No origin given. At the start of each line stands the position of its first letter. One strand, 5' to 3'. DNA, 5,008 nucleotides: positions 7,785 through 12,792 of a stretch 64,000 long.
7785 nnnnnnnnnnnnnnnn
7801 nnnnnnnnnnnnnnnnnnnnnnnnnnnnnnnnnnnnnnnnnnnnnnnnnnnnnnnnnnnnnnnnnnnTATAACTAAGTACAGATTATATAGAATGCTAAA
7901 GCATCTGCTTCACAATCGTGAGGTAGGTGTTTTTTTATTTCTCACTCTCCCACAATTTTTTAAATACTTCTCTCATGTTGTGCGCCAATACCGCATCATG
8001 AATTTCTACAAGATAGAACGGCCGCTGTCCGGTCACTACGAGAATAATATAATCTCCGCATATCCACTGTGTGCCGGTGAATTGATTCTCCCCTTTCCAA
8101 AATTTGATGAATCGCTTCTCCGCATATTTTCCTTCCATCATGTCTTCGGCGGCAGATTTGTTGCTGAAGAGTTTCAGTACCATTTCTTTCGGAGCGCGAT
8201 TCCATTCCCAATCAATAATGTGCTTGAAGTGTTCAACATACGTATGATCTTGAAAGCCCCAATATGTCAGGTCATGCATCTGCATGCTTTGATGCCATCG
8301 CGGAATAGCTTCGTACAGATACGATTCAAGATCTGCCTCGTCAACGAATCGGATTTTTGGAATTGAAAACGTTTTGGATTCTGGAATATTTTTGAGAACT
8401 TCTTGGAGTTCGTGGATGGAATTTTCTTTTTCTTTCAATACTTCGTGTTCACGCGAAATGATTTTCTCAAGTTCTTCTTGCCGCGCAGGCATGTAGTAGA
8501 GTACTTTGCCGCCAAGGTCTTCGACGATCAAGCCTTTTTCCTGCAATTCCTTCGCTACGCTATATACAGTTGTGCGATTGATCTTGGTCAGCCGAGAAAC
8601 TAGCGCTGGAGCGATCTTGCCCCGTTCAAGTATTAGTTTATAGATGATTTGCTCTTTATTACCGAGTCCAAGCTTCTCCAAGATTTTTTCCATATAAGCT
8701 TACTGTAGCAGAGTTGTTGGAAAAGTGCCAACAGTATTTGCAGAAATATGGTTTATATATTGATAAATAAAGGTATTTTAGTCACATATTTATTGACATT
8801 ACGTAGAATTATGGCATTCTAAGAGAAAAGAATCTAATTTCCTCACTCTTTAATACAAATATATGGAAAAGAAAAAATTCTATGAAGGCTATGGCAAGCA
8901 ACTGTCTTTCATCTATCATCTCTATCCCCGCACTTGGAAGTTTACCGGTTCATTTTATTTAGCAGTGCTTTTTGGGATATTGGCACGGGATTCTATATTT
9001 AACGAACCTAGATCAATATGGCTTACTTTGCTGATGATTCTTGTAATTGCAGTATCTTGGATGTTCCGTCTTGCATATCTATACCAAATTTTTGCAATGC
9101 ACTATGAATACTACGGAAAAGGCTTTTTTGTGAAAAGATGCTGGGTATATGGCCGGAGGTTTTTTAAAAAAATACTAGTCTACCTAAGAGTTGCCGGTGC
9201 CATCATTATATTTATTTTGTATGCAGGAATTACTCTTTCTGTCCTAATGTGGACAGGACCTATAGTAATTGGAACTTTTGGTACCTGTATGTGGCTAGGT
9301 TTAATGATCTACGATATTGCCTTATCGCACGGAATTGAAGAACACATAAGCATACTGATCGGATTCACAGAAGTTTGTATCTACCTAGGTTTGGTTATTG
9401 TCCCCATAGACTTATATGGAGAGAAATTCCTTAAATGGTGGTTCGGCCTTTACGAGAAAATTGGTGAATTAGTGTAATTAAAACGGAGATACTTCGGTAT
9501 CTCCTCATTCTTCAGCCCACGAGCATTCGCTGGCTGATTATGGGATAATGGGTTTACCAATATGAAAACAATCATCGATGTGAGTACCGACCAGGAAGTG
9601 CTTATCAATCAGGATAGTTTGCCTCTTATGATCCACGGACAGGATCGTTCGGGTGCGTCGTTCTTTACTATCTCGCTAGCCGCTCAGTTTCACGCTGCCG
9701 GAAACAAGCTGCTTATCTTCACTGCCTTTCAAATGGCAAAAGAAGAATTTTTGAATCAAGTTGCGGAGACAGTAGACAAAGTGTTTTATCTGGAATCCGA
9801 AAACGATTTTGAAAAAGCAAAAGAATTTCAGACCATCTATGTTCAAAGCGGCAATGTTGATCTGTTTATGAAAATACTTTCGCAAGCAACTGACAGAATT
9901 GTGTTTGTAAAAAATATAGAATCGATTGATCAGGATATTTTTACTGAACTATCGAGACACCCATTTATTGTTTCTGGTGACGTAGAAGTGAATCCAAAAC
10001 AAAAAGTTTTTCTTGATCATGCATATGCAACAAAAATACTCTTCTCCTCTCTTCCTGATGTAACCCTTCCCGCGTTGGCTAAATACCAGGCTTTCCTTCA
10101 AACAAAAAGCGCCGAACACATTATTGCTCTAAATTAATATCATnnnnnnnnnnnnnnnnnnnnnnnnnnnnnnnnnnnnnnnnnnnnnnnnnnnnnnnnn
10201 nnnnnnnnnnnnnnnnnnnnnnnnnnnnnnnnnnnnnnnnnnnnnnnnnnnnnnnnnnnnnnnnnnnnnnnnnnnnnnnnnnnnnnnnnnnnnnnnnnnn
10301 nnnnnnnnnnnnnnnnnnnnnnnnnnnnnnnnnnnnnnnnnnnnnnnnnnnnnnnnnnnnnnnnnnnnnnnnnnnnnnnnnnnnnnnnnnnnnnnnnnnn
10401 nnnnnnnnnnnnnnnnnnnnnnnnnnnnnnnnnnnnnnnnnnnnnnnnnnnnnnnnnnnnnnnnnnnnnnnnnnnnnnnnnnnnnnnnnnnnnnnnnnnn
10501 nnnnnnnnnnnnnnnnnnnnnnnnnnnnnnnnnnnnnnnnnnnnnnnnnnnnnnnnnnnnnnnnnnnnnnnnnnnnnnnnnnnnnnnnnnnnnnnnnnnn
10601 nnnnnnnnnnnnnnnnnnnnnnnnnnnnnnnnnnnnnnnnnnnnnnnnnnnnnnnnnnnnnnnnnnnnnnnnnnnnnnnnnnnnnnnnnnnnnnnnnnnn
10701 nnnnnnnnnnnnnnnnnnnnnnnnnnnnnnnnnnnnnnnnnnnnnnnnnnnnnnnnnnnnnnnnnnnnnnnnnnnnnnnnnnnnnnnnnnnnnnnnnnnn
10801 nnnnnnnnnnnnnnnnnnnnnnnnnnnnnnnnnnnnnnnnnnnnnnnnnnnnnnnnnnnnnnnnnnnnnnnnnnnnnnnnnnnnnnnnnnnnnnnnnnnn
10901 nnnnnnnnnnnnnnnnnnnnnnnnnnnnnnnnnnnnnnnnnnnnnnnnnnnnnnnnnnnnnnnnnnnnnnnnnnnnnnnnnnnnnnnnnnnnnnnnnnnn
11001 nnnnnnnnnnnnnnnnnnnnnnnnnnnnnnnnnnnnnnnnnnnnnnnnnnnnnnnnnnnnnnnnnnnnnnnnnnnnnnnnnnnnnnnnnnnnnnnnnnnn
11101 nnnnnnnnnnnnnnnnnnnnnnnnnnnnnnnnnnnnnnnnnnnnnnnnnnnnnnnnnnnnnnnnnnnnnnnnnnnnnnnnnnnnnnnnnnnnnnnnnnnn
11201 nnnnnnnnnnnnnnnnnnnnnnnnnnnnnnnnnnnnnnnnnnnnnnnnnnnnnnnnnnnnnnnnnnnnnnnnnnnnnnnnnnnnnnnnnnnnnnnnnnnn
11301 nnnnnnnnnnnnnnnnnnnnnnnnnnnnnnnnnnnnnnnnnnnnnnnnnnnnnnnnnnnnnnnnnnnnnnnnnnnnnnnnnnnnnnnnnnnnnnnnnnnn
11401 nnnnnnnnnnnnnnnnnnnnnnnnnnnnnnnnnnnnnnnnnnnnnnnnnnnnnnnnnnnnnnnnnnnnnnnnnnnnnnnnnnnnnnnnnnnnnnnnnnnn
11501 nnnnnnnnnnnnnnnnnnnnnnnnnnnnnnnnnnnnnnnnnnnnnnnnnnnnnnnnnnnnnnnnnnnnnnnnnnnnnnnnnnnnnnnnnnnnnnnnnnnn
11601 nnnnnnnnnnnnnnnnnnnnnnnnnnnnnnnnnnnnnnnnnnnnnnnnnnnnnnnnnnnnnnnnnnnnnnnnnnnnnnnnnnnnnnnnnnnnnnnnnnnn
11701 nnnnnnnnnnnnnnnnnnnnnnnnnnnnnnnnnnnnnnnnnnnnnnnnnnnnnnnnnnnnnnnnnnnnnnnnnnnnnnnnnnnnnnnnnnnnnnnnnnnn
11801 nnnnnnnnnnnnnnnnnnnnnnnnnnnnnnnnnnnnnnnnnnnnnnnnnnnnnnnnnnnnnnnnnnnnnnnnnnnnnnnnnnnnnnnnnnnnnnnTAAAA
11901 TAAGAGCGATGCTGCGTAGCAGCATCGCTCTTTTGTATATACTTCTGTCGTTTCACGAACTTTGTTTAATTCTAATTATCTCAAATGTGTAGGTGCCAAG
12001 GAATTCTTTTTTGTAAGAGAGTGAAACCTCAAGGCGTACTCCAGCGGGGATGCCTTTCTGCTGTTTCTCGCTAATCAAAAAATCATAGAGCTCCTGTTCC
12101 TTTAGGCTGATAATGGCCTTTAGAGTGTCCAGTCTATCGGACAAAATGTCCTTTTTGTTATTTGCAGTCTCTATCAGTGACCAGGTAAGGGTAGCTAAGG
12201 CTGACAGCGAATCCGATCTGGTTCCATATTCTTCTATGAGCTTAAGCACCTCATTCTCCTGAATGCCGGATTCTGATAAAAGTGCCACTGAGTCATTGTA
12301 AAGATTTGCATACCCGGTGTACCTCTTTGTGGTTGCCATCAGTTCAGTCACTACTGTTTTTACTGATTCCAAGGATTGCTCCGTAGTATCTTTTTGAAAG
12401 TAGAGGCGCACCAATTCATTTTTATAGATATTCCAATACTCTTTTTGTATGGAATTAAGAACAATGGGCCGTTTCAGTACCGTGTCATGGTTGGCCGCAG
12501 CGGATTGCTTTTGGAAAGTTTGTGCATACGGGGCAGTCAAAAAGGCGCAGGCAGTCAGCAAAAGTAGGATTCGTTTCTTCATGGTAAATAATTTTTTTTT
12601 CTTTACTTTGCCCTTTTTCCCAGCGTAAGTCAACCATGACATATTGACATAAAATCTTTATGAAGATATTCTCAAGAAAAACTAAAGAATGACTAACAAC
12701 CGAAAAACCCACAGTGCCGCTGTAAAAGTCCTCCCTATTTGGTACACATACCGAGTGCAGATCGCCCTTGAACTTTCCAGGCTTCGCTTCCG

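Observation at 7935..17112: Island bounded by two paralogous TrmB-family regulators, enclosing two paralogous Cys-rich double-zinc-ribbon proteins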

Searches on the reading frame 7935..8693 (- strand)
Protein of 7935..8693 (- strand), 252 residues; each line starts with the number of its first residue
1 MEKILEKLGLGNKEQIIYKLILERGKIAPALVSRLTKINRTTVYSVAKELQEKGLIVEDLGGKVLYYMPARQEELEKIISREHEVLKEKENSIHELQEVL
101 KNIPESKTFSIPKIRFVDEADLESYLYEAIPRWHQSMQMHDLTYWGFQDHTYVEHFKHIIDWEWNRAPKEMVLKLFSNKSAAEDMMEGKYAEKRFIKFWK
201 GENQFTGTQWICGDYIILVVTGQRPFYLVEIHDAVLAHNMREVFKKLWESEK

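Call 3: search_protein_families(library=pfam, proteins=[window:7935-8693:-], max_evalue=0.1)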
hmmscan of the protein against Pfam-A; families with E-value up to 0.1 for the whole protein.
window:7935-8693:- (252 aa): 7 families
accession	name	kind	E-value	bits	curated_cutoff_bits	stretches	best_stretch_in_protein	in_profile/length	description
PF01978.25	TrmB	-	7.2e-08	32.6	25.6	1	5-67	1-63/68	Sugar-specific transcriptional regulator TrmB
PF03965.22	Penicillinase_R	-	0.0012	19.6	22.6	1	10-74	1-69/115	Penicillinase repressor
PF13412.12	HTH_24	-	0.019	15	21.9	1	17-56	8-47/48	Winged helix-turn-helix DNA-binding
PF08279.18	HTH_11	-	0.023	15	25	1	13-63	2-52/55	HTH domain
PF12802.13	MarR_2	-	0.032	14.8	27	1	23-57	16-51/61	MarR family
PF15175.11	SPATA24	-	0.035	14.3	27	1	73-103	119-149/182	Spermatogenesis-associated protein 24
PF17183.9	Get5_C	-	0.059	13.4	22.9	0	231-250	31-50/51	Get5, C-terminal domain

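Call 4: search_protein_families(library=ncbifam, proteins=[window:7935-8693:-], max_evalue=0.1)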
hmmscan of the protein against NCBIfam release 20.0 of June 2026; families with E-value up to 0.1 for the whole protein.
window:7935-8693:- (252 aa): 9 families
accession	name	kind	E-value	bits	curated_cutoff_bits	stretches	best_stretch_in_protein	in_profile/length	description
NF011557.0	PRK14981.2-3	equivalog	0.00023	21.3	133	1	32-101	34-101/105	DNA-directed RNA polymerase subunit F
NF047390.1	TransRegTrmBL1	equivalog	0.00023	20.2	650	1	3-105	8-107/341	HTH-type sugar sensing transcriptional regulator TrmBL1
NF047392.1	TransRegTrmBHalo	equivalog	0.002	17.2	500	1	1-56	9-64/349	HTH-type sugar sensing transcriptional regulator TrmB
NF041141.1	tran_reg_TrmBL2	equivalog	0.0058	16.2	530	1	6-101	12-111/264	HTH-type transcriptional regulator TrmBL2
NF053777.1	Saro0803TransReg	equivalog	0.013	15.2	200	1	6-100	31-119/140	Saro_0803 family transcriptional regulator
TIGR03283.1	thy_syn_methano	equivalog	0.016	14.8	174.55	1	72-129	13-70/201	thymidylate synthase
NF052320.1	Cbp1_fam_LP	subfamily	0.056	12.9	90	1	41-101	88-147/286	Cbp1 family collagen-binding glycoprotein adhesin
NF053606.1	Sta1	subfamily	0.081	13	80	0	9-80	17-94/100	Sta1 family transcriptional regulator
NF053609.1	Sul12a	equivalog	0.096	12.9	150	0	14-103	7-98/103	Sul12a family chromatin-organizing protein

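Call 42: search_protein_families(library=padloc, proteins=[window:7935-8693:-], max_evalue=0.01)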
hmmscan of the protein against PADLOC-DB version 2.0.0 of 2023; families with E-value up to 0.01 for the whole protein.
window:7935-8693:- (252 aa): 4 families
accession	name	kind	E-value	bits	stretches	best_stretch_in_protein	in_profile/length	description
PDLC01438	Csa3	-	0.00018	19.6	1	2-106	139-237/305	"CAS-I,CAS-II,CAS-III,CAS-IV,CAS-V,CAS-VI; associated_signaling"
PDLC01044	Csa3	-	0.00055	17.9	1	8-61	132-183/194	Type I-A associated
PDLC01858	CARF3--CARF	-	0.0013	16.7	1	5-59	137-190/204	-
PDLC01850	CARF3--CARF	-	0.0066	14.3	1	9-58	142-191/209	-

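Call 43: search_protein_families(library=phrogs, proteins=[window:7935-8693:-], max_evalue=0.01)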
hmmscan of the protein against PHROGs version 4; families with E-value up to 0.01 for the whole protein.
window:7935-8693:- (252 aa): 2 families
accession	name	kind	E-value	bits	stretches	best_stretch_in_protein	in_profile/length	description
phrog_142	-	moron, auxiliary metabolic gene and host takeover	0.0047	18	0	15-82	15-78/116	Ren-like exclusion protein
phrog_186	-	DNA, RNA and nucleotide metabolism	0.0054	17.5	1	27-99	63-134/308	DnaD-like helicase loader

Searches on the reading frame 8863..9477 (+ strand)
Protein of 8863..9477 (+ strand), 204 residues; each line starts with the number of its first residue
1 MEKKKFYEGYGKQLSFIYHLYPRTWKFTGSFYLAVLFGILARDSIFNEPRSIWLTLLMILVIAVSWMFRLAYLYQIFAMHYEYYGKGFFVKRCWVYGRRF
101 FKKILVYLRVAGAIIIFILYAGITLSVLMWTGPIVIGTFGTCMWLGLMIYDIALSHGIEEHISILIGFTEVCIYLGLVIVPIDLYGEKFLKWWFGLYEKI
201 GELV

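Call 3: search_protein_families(library=pfam, proteins=[window:8863-9477:+], max_evalue=0.1)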
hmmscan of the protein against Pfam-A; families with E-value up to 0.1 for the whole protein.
window:8863-9477:+ (204 aa): 0 families

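Call 4: search_protein_families(library=ncbifam, proteins=[window:8863-9477:+], max_evalue=0.1)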
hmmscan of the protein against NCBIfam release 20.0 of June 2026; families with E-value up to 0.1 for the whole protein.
window:8863-9477:+ (204 aa): 0 families

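Call 42: search_protein_families(library=padloc, proteins=[window:8863-9477:+], max_evalue=0.01)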
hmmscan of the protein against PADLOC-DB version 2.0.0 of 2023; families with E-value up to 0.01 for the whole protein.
window:8863-9477:+ (204 aa): 0 families

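Call 43: search_protein_families(library=phrogs, proteins=[window:8863-9477:+], max_evalue=0.01)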
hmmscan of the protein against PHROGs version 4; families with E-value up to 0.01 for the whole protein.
window:8863-9477:+ (204 aa): 0 families

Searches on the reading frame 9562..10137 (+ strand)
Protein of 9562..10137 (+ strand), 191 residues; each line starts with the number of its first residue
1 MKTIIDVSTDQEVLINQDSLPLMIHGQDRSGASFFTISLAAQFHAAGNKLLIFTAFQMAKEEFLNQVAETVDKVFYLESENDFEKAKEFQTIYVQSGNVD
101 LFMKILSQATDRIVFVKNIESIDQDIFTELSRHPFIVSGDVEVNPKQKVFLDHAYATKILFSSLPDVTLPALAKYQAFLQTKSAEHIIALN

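Call 3: search_protein_families(library=pfam, proteins=[window:9562-10137:+], max_evalue=0.1)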
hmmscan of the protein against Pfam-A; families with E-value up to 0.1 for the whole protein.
window:9562-10137:+ (191 aa): 0 families

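Call 4: search_protein_families(library=ncbifam, proteins=[window:9562-10137:+], max_evalue=0.1)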
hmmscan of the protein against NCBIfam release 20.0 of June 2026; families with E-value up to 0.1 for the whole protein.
window:9562-10137:+ (191 aa): 1 family
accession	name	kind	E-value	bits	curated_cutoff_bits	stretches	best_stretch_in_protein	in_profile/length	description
NF010943.0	PRK14363.1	equivalog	0.078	12.5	273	0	60-176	31-140/204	Maf-like protein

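Call 42: search_protein_families(library=padloc, proteins=[window:9562-10137:+], max_evalue=0.01)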
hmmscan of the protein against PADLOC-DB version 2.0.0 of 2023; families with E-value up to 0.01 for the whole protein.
window:9562-10137:+ (191 aa): 0 families

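Call 43: search_protein_families(library=phrogs, proteins=[window:9562-10137:+], max_evalue=0.01)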
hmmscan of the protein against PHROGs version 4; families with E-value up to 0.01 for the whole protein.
window:9562-10137:+ (191 aa): 0 families

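Call 62: find_homologous_proteins(query=window:9562-10137:+)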
Query window:9562-10137:+ (191 aa): 8 proteins with E <= 0.001 among 70 candidates.
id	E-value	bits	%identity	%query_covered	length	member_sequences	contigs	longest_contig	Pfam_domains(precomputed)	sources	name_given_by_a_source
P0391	1.3e-105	368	90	100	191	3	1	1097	-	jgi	jgi:hypothetical protein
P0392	3.3e-54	201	52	100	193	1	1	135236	-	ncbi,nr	ncbi:hypothetical protein HY311_03155 [Candidatus Nomurabacteria bacterium]|nr:hypothetical protein 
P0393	1.6e-47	179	49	99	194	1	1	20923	-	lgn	-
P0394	1.4e-46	176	67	67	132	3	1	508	-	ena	-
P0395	7.2e-46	174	55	88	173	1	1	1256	-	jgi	jgi:hypothetical protein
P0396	8.2e-41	158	48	100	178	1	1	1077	-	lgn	-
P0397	4.1e-34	136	44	100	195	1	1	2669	-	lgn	-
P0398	2.3e-18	85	37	91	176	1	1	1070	-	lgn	-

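Call 63: find_encoding_contigs(protein=P0393, flank=8000, max_places=2)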
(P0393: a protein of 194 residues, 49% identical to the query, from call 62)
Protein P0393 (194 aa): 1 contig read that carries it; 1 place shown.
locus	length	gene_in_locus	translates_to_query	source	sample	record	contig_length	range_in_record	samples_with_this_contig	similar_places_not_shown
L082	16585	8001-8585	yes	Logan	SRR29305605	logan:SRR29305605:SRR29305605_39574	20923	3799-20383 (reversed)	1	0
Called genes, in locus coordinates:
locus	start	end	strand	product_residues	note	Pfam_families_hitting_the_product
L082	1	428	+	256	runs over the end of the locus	-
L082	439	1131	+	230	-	PF20247:DUF6602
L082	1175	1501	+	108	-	PF04993:TfoX_N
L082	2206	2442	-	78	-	-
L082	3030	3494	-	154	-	-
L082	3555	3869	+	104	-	-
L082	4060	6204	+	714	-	PF02534:T4SS-DNA_transf (faint), PF01935:DUF87 (weak), PF10412:TrwB_AAD_bind, PF12696:TraG-D_C (weak), PF23477:zf_Tbcl_2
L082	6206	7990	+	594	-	-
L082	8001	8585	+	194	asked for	-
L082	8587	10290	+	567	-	-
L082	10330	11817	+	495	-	PF01935:DUF87 (faint), PF10412:TrwB_AAD_bind (weak), PF12696:TraG-D_C (faint)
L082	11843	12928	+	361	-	PF00226:DnaJ, PF01556:DnaJ_C, PF27659:CHP02642 (faint), PF00684:DnaJ_CXXCXGXG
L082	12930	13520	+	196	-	-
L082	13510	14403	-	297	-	PF00491:Arginase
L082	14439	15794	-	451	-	PF01406:tRNA-synt_1e, PF01921:tRNA-synt_1f (faint), PF09334:tRNA-synt_1g (weak), PF23493:CysS_C (weak)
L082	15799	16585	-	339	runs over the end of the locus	PF01594:AI-2E_transport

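Call 64: find_encoding_contigs(protein=P0397, flank=3000, max_places=2)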
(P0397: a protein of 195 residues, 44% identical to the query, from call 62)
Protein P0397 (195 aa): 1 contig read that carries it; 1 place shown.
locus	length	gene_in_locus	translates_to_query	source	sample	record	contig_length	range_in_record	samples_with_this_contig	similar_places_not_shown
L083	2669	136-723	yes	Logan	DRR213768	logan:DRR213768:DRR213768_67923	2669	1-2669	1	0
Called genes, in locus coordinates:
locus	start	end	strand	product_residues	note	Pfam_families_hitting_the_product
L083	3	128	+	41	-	?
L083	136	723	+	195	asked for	-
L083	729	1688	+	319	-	-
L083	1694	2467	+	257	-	PF00557:Peptidase_M24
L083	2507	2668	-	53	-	?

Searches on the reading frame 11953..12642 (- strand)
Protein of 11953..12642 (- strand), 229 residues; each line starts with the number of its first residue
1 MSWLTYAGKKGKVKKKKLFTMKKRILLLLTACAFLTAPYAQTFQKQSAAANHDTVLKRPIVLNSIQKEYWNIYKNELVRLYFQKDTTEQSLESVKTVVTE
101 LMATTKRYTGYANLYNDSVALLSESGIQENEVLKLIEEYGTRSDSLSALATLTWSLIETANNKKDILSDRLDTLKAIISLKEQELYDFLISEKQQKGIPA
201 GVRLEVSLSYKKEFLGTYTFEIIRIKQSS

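Call 3: search_protein_families(library=pfam, proteins=[window:11953-12642:-], max_evalue=0.1)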
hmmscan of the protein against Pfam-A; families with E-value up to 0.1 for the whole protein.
window:11953-12642:- (229 aa): 2 families
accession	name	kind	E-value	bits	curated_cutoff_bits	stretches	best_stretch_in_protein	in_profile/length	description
PF08328.16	ASL_C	-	0.00077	19.9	35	1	75-153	32-110/115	Adenylosuccinate lyase C-terminal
PF08824.15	Serine_rich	-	0.0072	16.7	26.9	1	84-174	35-128/157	Serine rich protein interaction domain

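Call 4: search_protein_families(library=ncbifam, proteins=[window:11953-12642:-], max_evalue=0.1)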
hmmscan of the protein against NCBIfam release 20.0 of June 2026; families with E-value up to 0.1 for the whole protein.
window:11953-12642:- (229 aa): 2 families
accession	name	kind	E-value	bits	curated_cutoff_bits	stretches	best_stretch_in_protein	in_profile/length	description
NF006764.0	PRK09285.1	equivalog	0.0044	15.5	446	1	76-153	363-440/456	adenylosuccinate lyase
NF001372.0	PRK00278.1-4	subfamily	0.033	13.3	370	1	94-142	221-270/295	indole-3-glycerol phosphate synthase TrpC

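Call 42: search_protein_families(library=padloc, proteins=[window:11953-12642:-], max_evalue=0.01)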
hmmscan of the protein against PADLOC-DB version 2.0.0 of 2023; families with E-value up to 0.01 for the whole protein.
window:11953-12642:- (229 aa): 0 families

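Call 43: search_protein_families(library=phrogs, proteins=[window:11953-12642:-], max_evalue=0.01)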
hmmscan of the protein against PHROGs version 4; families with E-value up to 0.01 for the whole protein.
window:11953-12642:- (229 aa): 0 families
